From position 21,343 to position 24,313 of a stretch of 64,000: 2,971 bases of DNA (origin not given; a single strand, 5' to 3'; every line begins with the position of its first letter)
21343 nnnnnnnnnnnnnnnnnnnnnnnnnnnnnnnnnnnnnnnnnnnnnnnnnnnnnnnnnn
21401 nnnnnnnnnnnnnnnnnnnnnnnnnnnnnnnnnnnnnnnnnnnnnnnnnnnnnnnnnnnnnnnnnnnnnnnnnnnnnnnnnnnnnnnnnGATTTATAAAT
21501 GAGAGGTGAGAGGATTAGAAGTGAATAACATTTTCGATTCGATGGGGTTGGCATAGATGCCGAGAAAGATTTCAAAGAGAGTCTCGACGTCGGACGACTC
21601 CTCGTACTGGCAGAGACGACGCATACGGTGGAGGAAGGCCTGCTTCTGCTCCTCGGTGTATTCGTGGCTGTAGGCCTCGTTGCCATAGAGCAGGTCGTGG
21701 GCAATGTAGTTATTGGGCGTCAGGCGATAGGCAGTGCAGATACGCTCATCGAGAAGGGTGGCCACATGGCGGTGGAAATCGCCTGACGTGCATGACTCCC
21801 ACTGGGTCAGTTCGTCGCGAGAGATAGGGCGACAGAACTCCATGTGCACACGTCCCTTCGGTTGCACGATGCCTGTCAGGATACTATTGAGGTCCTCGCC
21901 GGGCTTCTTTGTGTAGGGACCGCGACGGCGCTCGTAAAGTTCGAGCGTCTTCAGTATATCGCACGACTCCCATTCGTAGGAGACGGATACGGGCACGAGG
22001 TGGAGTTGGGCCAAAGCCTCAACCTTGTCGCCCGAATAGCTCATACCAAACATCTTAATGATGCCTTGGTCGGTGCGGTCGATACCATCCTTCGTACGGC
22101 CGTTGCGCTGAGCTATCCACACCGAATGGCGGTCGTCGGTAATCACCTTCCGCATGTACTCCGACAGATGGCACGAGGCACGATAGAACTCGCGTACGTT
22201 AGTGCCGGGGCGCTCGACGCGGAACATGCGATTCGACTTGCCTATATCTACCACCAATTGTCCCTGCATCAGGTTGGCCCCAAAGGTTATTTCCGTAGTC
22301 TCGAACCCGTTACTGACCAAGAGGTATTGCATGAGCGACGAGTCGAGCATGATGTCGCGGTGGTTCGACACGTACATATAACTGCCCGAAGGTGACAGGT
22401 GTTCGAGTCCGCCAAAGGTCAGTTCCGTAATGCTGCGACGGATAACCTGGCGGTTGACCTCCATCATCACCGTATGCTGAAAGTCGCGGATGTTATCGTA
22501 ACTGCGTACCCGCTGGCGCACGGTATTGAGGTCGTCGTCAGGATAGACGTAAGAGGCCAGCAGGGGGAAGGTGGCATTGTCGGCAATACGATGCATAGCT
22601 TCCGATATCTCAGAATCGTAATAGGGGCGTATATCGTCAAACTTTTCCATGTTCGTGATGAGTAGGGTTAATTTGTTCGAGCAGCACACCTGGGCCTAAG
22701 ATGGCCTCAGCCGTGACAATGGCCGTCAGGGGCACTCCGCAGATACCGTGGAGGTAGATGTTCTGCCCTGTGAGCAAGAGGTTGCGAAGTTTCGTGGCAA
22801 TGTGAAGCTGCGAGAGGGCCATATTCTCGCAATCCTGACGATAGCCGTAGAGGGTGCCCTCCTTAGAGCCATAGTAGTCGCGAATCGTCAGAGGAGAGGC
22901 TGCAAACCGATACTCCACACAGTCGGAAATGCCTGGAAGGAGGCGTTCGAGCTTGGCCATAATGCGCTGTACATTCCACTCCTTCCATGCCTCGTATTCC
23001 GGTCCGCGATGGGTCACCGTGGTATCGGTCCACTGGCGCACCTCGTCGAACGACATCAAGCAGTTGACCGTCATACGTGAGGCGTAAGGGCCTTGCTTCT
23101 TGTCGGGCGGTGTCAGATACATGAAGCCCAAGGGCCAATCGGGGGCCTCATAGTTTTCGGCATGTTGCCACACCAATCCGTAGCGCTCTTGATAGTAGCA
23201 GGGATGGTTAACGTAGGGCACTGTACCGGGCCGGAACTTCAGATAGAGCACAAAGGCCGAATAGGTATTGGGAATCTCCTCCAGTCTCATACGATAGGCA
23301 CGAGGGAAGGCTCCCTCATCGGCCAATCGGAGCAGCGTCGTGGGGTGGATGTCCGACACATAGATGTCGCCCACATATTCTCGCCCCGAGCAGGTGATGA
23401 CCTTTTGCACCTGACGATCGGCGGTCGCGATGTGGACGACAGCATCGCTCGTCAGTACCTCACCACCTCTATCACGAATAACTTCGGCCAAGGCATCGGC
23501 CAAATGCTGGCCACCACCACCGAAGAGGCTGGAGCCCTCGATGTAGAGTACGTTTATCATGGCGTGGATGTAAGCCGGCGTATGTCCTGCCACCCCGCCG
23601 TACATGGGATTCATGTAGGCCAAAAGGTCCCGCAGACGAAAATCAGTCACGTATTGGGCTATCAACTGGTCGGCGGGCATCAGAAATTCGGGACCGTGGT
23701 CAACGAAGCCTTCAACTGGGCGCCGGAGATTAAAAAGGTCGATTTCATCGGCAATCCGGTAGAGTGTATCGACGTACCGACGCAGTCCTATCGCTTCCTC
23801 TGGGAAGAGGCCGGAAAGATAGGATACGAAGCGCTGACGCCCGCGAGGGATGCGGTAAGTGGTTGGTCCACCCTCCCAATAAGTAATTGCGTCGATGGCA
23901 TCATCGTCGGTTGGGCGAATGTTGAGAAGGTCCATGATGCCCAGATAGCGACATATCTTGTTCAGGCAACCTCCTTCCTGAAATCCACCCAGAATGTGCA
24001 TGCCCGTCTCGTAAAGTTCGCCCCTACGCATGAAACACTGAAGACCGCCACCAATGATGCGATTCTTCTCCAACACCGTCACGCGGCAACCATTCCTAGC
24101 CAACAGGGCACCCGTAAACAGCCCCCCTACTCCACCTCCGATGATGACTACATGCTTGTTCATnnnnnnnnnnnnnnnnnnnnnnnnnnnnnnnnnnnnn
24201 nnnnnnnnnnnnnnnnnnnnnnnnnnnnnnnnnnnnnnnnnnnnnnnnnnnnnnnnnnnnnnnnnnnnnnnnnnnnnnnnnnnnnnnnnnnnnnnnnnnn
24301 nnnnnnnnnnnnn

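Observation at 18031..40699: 25-gene, 22.7-kb translationally coupled aryl-polyene-like type II PKS / lipid cluster with atypical additions and no starter-unit genes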

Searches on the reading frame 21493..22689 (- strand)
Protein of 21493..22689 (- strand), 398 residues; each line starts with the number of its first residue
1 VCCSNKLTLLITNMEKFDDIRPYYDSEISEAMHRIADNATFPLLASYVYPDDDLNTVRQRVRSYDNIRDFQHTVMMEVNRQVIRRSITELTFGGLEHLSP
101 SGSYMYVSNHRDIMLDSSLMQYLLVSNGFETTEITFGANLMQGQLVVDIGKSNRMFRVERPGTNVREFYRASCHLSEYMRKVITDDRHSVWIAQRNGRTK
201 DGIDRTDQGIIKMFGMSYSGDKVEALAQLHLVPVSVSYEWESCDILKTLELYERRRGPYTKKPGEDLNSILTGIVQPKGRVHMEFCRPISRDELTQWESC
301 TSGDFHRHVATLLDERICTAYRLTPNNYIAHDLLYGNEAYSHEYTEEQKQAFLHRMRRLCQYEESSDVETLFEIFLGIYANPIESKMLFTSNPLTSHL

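Call 7: search_protein_families(library=pfam, proteins=[window:21493-22689:-], max_evalue=0.01)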
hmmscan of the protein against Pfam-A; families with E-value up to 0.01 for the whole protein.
window:21493-22689:- (398 aa): 1 family
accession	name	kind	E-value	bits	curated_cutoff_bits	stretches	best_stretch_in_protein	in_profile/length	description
PF01553.26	Acyltransferase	-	0.00055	20.2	23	1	91-201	3-105/132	Acyltransferase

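Call 10: search_protein_families(library=ncbifam, proteins=[window:21493-22689:-], max_evalue=0.01)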
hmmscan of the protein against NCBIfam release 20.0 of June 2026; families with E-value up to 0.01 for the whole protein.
window:21493-22689:- (398 aa): 0 families

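Call 49: find_homologous_proteins(query=window:21493-22650:-, max_evalue=0.00001)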
Query window:21493-22650:- (385 aa): 7792 proteins with E <= 0.00001 among 8000 candidates; the best 120 are listed.
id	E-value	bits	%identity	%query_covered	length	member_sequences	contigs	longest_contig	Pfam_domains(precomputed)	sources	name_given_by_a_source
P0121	5.1e-262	886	100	100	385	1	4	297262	-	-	-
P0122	1.4e-224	763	86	99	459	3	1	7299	-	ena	-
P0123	2.9e-217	739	100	84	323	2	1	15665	-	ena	-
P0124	3.9e-214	729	87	93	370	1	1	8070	-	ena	-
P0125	7.3e-188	642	74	97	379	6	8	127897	PF01553.27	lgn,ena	-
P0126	2.5e-176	604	70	96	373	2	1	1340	-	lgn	-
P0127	1.2e-173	595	67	97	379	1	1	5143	PF01553.27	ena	-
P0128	2.0e-173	595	66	98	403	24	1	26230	PF01553.27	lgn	-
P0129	5.0e-173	593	67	97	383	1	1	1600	PF01553.27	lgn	-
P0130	5.1e-173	593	67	97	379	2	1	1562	PF01553.27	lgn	-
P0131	7.5e-173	593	66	97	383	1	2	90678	-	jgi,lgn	-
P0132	1.2e-172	592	67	97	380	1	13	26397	PF01553.27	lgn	-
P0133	1.5e-172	592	67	97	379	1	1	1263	PF01553.27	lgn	-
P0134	1.6e-172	592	67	97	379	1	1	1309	PF01553.27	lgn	-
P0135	2.3e-172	591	67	97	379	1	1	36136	PF01553.27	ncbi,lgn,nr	ncbi:MAG: 1-acyl-sn-glycerol-3-phosphate acyltransferase [Bacteroidales bacterium]|nr:1-acyl-sn-glyc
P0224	1.0e-162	559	64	97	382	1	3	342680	PF01553.27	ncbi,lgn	-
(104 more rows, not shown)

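Call 50: find_encoding_contigs(protein=P0224, flank=10000, max_places=2)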
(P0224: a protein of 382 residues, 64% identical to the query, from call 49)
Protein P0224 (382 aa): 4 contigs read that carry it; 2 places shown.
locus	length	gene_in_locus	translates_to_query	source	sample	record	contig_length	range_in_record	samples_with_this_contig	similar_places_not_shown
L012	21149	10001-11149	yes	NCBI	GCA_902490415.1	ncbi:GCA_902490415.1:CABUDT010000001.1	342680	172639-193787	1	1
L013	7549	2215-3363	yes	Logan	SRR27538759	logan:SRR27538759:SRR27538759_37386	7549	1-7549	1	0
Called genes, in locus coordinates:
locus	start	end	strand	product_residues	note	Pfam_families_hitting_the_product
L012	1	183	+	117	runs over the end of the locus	PF00892:EamA, PF10639:TMEM234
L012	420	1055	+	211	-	PF03548:LolA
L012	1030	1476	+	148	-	-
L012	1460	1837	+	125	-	PF22818:ApeI-like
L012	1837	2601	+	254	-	PF00535:Glycos_transf_2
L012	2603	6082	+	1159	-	PF03176:MMPL, PF01553:Acyltransferase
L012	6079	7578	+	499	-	PF00890:FAD_binding_2 (weak), PF01266:DAO (faint), PF01593:Amino_oxidase, PF07992:Pyr_redox_2 (faint), PF13450:NAD_binding_8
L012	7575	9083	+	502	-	PF00890:FAD_binding_2 (faint), PF01266:DAO (faint), PF01494:FAD_binding_3 (faint), PF01593:Amino_oxidase, PF13450:NAD_binding_8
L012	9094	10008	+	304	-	PF01738:DLH (faint), PF20434:BD-FAE, PF00326:Peptidase_S9, PF07859:Abhydrolase_3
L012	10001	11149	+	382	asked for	PF01553:Acyltransferase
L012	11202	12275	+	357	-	PF01553:Acyltransferase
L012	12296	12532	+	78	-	PF00550:PP-binding (weak)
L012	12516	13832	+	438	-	PF00501:AMP-binding, PF13193:AMP-binding_C (weak)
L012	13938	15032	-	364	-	PF22612:GH113 (weak)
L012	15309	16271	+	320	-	PF12412:DUF3667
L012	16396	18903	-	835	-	PF13802:Gal_mutarotas_2, PF01055:Glyco_hydro_31_2nd, PF21365:Glyco_hydro_31_3rd, PF17137:DUF5110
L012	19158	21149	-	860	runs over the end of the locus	PF02837:Glyco_hydro_2_N, PF22666:Glyco_hydro_2_N2, PF00703:Glyco_hydro_2, PF02836:Glyco_hydro_2_C, PF18565:Glyco_hydro2_C5 (weak), PF00754:F5_F8_type_C, PF22633:F5_F8_type_C_2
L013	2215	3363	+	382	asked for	PF01553:Acyltransferase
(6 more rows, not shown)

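Call 51: find_encoding_contigs(protein=P0131, flank=10000, max_places=2)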
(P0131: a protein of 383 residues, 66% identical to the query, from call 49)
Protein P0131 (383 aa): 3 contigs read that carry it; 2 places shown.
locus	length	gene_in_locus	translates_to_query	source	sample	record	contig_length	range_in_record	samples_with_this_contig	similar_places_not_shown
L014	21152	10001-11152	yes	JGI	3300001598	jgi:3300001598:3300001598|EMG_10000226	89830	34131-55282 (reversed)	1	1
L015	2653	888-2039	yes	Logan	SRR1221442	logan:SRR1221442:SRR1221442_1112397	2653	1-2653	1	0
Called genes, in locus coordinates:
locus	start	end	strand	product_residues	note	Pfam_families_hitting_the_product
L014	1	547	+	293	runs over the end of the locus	PF03279:Lip_A_acyltrans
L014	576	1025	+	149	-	PF22817:ApeP-like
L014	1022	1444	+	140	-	PF13279:4HBT_2, PF03061:4HBT (weak)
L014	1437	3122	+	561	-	PF00109:ketoacyl-synt, PF02801:Ketoacyl-synt_C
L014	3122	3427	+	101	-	PF00550:PP-binding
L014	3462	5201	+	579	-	PF00109:ketoacyl-synt, PF00108:Thiolase_N (weak), PF08545:ACP_syn_III (faint), PF02801:Ketoacyl-synt_C, PF13723:Ketoacyl-synt_2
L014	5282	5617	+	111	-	PF00892:EamA, PF10639:TMEM234 (weak)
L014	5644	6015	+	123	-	PF07977:FabA (weak), PF22818:ApeI-like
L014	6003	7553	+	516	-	PF00535:Glycos_transf_2, PF01553:Acyltransferase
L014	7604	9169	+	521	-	PF01266:DAO (faint), PF01494:FAD_binding_3 (faint), PF01593:Amino_oxidase, PF01946:Thi4 (weak), PF12831:FAD_oxidored (faint), PF13450:NAD_binding_8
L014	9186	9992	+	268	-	PF01738:DLH, PF20434:BD-FAE, PF00326:Peptidase_S9, PF07859:Abhydrolase_3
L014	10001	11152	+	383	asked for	-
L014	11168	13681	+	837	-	PF03176:MMPL (weak)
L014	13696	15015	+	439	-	PF00756:Esterase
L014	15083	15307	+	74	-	PF00550:PP-binding (weak)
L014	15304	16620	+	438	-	PF00501:AMP-binding, PF13193:AMP-binding_C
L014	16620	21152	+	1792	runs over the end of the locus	PF13195:DUF4011, PF04851:ResIII (faint), PF13086:AAA_11 (weak), PF13245:AAA_19 (faint), PF13604:AAA_30 (faint), PF13086:AAA_11 (weak), PF13087:AAA_12, PF18741:MTES_1575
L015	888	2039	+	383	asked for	-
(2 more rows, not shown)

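Call 75: predict_structure(alignment_id=A2)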
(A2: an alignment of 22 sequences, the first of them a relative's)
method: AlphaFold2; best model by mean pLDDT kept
length: 385 residues; sequences in the alignment: 22
mean_pLDDT: 85.8   pTM: 0.85
mean pLDDT of the five models: 85.8, 84.9, 79.3, 78.6, 78.1
residues with pLDDT >= 90: 197; 70-90: 152; 50-70: 26; < 50: 10
segments of 3 or more residues with pLDDT < 50: 380-385
pLDDT, mean of each block of 10 residues (from residue 1): 77 90 88 86 92 86 86 93 94 85 87 90 60 79 62 83 91 90 59 82 91 95 91 88 76 73 90 96 94 93 93 97 94 97 94 93 92 78 37
secondary structure, 60 per line:
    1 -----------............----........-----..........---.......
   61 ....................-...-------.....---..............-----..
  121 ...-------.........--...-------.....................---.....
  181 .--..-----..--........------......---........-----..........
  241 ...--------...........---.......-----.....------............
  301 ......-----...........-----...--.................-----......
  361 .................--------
elements in order: H12-23 H28-35 H41-50 H54-73 E74-80 E92-96 H100-113 E119-123 H131-139 E142-144 H152-172 E176-181 H195-202 H209-214 E218-225 H231-243 H252-262 E266-272 H278-282 H289-306 H312-322 H333-349 H355-377

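Call 77: fold_search(model_id=the predicted structure, library=pdb)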
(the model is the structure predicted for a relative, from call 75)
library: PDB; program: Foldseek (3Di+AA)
matches with E <= 10: 734; with E <= 0.001: 6
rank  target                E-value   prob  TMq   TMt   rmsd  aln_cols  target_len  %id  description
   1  8e4y                  8.0e-09  1.00  0.55  0.35  13.9       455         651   13  Cryo-EM structure of human glycerol-3-phosphate acyltransferase 1 (GPAT1) in complex with 2-oxohexadecyl-CoA (released 2022-12-21)
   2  5kym_A                6.9e-05  1.00  0.33  0.47   9.9       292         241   13  Crystal Structure of the 1-acyl-sn-glycerophosphate (LPA) acyltransferase, PlsC, from Thermotoga maritima (released 2017-07-26)
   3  5kym_B                7.9e-05  1.00  0.33  0.49   9.0       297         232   14  Crystal Structure of the 1-acyl-sn-glycerophosphate (LPA) acyltransferase, PlsC, from Thermotoga maritima (released 2017-07-26)
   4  8ia1_A                3.8e-04  1.00  0.40  0.42   8.0       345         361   13  plastidial glycerol-3-phosphate acyltransferases (GPAT) from the green alga Myrmecia incisa (released 2024-02-07)
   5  1k30                  6.9e-04  1.00  0.37  0.39  10.8       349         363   13  Crystal Structure Analysis of Squash (Cucurbita moschata) glycerol-3-phosphate (1)-acyltransferase (released 2001-10-31)
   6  1iuq                  8.4e-04  1.00  0.40  0.42   9.0       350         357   12  The 1.55 A Crystal Structure of Glycerol-3-Phosphate Acyltransferase (released 2003-10-07)
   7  7epk                  3.0e-03  0.69  0.21  0.19  26.3       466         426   10  Crystal Structure of Signal Recognition Particle 54 kDa protein (SRP54) from Aeropyrum pernix K1 in Complex with GDP (released 2021-05-19)
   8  6cy5_A                7.0e-03  0.80  0.19  0.22  17.7       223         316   10  Crystal structure of Signal recognition particle receptor FtsY from Elizabethkingia anophelis in complex with GDP (released 2018-05-02)
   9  6frk_x                7.4e-03  0.57  0.21  0.22  28.9       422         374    8  Structure of a prehandover mammalian ribosomal SRP and SRP receptor targeting complex (released 2018-03-28)
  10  2q9a_A                7.7e-03  0.77  0.19  0.23  16.0       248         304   13  Structure of Apo FTSY (released 2007-07-03)
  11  5l3r_C                8.1e-03  0.89  0.19  0.25  16.8       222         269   15  Structure of the GTPase heterodimer of chloroplast SRP54 and FtsY from Arabidopsis thaliana (released 2016-06-08)
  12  6cy5_B                9.0e-03  0.85  0.22  0.25  14.8       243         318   12  Crystal structure of Signal recognition particle receptor FtsY from Elizabethkingia anophelis in complex with GDP (released 2018-05-02)
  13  2cnw_D                1.1e-02  0.80  0.19  0.24  15.6       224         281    9  GDPALF4 complex of the SRP GTPases Ffh and FtsY (released 2006-10-11)
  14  2q9b_A                1.3e-02  0.80  0.22  0.27  15.5       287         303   10  Structure of FTSY:GMPPNP Complex (released 2007-07-03)
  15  2cnw_E                1.3e-02  0.85  0.20  0.25  15.8       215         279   12  GDPALF4 complex of the SRP GTPases Ffh and FtsY (released 2006-10-11)
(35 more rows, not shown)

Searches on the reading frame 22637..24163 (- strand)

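Call 7: search_protein_families(library=pfam, proteins=[window:22637-24163:-], max_evalue=0.01)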
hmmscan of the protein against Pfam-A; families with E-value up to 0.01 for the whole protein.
window:22637-24163:- (508 aa): 10 families
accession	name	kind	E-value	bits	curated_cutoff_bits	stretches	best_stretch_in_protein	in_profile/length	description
PF01593.30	Amino_oxidase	-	4.3e-15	56.4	19.8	1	13-350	2-319/443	Flavin containing amine oxidoreductase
PF13450.12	NAD_binding_8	-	5.6e-13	49.4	21.9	1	7-74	1-68/68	NAD(P)-binding Rossmann-like domain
PF01266.30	DAO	-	1.5e-08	35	27.9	1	4-39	1-36/353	FAD dependent oxidoreductase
PF01494.25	FAD_binding_3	-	5e-05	23.1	22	1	4-34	3-33/349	FAD binding domain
PF07992.20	Pyr_redox_2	-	6.4e-05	22.9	26.1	1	3-36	143-176/291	Pyridine nucleotide-disulphide oxidoreductase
PF00070.33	Pyr_redox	-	9.9e-05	23.2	22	0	4-34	1-31/82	Pyridine nucleotide-disulphide oxidoreductase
PF03486.20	HI0933_like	-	0.00013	22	50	1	4-38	2-36/244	HI0933-like protein Rossmann domain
PF12831.13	FAD_oxidored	-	0.00049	19.9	27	1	5-40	2-37/416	FAD dependent oxidoreductase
PF01946.23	Thi4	-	0.00066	19.4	26.2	1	2-41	17-57/235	Thi4 family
PF00890.30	FAD_binding_2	-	0.0022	17.7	20.4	1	4-39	1-36/414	FAD binding domain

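Call 19: search_protein_families(library=ncbifam, proteins=[window:22637-24163:-], max_evalue=0.001)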
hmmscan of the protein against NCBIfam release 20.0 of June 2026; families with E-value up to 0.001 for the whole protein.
window:22637-24163:- (508 aa): 31 families (the best 25 are shown)
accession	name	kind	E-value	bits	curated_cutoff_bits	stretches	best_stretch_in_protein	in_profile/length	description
TIGR02733.1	desat_CrtD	equivalog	4e-36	124.7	549.7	2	174-487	184-487/492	C-3',4' desaturase CrtD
TIGR02730.1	carot_isom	equivalog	3.4e-27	95.4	586.9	1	5-469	3-468/493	carotenoid isomerase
NF045637.1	carotdesatCrtDProt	equivalog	3.9e-24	85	580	2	166-484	170-475/485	1-hydroxycarotenoid 3,4-desaturase CrtD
TIGR02734.1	crtI_fam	subfamily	5.5e-21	74.8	238.1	2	165-469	164-468/504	phytoene desaturase family protein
NF058655.1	CrtID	equivalog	2.5e-20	72.8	640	2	160-483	161-473/478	bifunctional phytoene desaturase/3,4-desaturase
NF005560.0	PRK07233.1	equivalog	2.1e-13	49.9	252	2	4-57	2-55/435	hypothetical protein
NF042421.1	hydcarot_desat_CrtD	equivalog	4.3e-12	45.2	500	1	3-132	2-125/487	1-hydroxycarotenoid 3,4-desaturase CrtD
TIGR03467.1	HpnE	equivalog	9.9e-10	38.3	283.05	1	5-59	1-57/430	hydroxysqualene dehydroxylase HpnE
NF045689.1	BCarotKetCrtO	equivalog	2e-09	36.6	1000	0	142-266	165-290/563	beta-carotene ketolase CrtO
TIGR00562.1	proto_IX_ox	equivalog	6.6e-07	28.3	97.85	1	2-81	2-81/470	protoporphyrinogen oxidase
TIGR02731.1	phytoene_desat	equivalog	4.7e-06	25.6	569.4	1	5-80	2-76/453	15-cis-phytoene desaturase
NF005566.0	PRK07236.1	subfamily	5.7e-06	25.5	333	1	3-34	7-38/386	hypothetical protein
NF005548.0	PRK07208.1-4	equivalog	8.5e-06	24.6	389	1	2-56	3-57/488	hypothetical protein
NF006021.0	PRK08163.1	equivalog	2e-05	23.8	459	1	2-40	5-46/398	3-hydroxybenzoate 6-monooxygenase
NF004833.1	PRK06185.1-1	subfamily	2.8e-05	23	488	1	4-34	4-34/403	FAD-dependent oxidoreductase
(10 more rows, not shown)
